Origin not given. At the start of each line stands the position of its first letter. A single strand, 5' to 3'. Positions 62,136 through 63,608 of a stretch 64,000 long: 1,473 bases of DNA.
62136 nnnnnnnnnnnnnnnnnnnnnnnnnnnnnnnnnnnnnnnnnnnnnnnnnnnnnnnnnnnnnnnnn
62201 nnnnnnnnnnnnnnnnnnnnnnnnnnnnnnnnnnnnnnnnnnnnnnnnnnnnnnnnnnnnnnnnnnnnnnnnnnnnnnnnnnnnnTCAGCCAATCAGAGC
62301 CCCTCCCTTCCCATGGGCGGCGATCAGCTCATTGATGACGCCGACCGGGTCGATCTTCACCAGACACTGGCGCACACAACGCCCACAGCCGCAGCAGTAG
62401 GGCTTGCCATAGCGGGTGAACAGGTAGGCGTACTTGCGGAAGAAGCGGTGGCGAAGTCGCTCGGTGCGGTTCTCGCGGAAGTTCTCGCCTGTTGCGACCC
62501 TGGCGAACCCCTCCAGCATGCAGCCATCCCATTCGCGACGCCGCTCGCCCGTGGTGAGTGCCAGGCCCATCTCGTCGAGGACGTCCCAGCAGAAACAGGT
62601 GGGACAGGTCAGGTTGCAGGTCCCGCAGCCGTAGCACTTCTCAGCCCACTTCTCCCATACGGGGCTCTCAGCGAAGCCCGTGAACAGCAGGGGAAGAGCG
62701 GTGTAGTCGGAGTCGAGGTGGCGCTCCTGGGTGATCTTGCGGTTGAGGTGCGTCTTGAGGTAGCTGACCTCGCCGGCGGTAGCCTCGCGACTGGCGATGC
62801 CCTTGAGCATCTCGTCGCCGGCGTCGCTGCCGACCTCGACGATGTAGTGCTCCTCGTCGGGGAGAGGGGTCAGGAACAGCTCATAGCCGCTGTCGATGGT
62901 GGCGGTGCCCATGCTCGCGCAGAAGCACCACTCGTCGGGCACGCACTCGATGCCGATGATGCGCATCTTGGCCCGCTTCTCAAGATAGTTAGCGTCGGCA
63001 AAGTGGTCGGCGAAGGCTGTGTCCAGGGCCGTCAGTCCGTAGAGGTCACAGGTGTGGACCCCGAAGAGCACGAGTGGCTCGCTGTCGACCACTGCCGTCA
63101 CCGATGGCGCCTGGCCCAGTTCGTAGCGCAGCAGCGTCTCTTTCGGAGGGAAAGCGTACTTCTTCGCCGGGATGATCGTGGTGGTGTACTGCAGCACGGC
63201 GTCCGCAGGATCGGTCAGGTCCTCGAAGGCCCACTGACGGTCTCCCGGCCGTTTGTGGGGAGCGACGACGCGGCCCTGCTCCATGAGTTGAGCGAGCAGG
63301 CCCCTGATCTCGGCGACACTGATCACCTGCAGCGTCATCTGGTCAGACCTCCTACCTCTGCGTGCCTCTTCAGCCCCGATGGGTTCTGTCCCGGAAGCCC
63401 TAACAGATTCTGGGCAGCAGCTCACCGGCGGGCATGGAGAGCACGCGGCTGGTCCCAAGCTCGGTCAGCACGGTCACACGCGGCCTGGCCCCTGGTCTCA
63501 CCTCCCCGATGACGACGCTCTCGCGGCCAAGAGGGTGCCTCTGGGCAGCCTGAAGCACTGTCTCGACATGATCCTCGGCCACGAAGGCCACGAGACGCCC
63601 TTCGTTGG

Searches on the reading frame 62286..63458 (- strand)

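Call 98: search_protein_families(library=pfam, proteins=[window:62286-63458:-], max_evalue=0.001)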
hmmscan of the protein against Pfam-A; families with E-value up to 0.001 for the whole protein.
window:62286-63458:- (390 aa): 1 family
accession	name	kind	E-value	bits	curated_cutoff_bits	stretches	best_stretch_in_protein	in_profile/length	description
PF17179.9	Fer4_22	-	1.3e-28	100.1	27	1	274-369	1-95/95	4Fe-4S dicluster domain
